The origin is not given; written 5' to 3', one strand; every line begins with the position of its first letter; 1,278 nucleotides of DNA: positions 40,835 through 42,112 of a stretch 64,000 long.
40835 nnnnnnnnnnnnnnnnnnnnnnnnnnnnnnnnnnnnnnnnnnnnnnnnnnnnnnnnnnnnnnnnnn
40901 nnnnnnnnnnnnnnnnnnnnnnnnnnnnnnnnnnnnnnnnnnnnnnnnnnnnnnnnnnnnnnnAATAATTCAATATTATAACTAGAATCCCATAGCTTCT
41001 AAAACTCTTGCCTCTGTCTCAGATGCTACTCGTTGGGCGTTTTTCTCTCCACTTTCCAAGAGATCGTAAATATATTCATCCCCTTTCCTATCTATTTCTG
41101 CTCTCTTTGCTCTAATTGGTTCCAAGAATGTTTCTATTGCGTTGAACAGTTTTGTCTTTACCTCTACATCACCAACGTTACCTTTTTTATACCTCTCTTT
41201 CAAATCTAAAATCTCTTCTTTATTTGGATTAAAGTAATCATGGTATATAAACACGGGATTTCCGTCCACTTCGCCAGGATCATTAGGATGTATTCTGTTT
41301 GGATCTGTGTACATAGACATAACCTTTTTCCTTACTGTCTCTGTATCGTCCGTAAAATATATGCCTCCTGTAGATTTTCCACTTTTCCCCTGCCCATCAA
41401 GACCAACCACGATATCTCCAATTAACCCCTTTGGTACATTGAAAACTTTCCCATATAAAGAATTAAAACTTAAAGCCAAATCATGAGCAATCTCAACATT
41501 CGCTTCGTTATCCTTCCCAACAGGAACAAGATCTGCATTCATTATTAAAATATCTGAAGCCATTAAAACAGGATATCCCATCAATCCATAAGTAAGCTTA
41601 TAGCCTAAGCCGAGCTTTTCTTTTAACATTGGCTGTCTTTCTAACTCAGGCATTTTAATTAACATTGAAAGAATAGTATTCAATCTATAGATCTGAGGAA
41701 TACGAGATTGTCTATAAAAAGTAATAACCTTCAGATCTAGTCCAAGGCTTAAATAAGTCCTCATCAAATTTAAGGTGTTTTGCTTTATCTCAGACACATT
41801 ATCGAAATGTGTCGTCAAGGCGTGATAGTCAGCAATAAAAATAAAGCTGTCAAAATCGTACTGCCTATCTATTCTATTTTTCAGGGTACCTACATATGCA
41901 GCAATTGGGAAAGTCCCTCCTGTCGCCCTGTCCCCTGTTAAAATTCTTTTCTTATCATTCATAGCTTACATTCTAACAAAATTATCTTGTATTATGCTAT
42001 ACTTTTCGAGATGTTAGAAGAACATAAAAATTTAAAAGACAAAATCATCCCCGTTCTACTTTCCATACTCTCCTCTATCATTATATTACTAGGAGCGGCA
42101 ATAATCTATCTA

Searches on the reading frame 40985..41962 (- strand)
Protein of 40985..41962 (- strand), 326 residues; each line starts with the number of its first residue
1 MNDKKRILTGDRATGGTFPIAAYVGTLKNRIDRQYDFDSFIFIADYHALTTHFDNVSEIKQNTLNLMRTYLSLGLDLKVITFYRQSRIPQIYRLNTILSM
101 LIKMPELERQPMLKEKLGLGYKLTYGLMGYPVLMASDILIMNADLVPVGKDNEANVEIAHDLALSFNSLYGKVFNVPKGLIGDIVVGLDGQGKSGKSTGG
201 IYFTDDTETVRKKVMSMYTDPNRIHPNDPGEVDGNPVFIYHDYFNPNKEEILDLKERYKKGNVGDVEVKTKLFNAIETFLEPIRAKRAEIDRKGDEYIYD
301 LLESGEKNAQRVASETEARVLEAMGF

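Call 49: search_protein_families(library=ncbifam, proteins=[window:40985-41962:-], max_evalue=0.00001)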
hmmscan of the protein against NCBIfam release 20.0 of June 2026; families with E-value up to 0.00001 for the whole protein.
window:40985-41962:- (326 aa): 10 families
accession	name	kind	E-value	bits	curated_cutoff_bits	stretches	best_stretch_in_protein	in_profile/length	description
TIGR00233.1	trpS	equivalog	3.8e-73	246.6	176.75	1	4-326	2-328/328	tryptophan--tRNA ligase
NF008922.0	PRK12283.1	equivalog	2.5e-61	207.7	572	2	4-174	3-175/400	tryptophan--tRNA ligase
NF009207.0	PRK12556.1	equivalog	3.2e-58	197.2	479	1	4-326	3-331/332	tryptophan--tRNA ligase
NF008923.0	PRK12284.1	equivalog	5.3e-49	167.2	597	1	5-325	3-330/431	tryptophan--tRNA ligase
NF008927.0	PRK12285.1-4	equivalog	9.9e-21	74.2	478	1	26-303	95-375/385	tryptophan--tRNA ligase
NF008925.0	PRK12285.1-2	equivalog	2.1e-18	66.4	451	1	34-293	91-356/365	tryptophan--tRNA ligase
NF006330.0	PRK08560.1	equivalog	1.2e-13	50.8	220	1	34-272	61-295/342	tyrosine--tRNA ligase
NF008924.0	PRK12285.1-1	equivalog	8.3e-13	48.3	644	1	97-300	162-368/381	tryptophan--tRNA ligase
NF008926.0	PRK12285.1-3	equivalog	2.4e-08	33.3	320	0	177-297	302-427/429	tryptophan--tRNA ligase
NF008928.0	PRK12285.1-5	equivalog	8.4e-06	24.6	891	0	36-164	123-250/530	tryptophan--tRNA ligase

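Call 53: find_homologous_proteins(query=window:40985-41962:-, max_evalue=1e-20)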
Query window:40985-41962:- (326 aa): 7986 proteins with E <= 1e-20 among 8000 candidates; the best 120 are listed.
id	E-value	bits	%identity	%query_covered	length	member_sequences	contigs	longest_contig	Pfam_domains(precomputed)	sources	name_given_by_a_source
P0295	2.2e-203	692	94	100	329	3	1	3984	PF00579.32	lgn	-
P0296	1.5e-199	680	91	100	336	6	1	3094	PF00579.32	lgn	-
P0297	4.0e-185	632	85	99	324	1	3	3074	PF00579.32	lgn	-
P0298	4.6e-184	629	83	100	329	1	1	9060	PF00579.32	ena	-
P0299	2.9e-183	626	84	99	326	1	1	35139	PF00579.32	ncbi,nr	ncbi:TPA: tryptophan--tRNA ligase [Patescibacteria group bacterium]|nr:tryptophan--tRNA ligase [Pate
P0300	3.2e-183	626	84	99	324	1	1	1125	PF00579.32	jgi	-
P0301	4.0e-183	626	84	99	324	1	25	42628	PF00579.32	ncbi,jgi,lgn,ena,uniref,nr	ncbi:MAG: Tryptophan-tRNA ligase [candidate division WS6 bacterium GW2011_GWC1_36_11]|uniref:Tryptop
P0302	1.6e-182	624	84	99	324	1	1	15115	PF00579.32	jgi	-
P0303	1.7e-182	624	84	99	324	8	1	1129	PF00579.32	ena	-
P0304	5.5e-182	622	84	99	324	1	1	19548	PF00579.32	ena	-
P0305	5.9e-182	622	83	99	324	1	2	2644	PF00579.32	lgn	-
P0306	6.5e-180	615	81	100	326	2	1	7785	PF00579.32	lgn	-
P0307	1.1e-179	614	83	99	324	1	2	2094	PF00579.32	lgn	-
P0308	1.1e-178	611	81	100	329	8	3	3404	PF00579.32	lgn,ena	-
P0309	2.7e-178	610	81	100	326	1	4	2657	PF00579.32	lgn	-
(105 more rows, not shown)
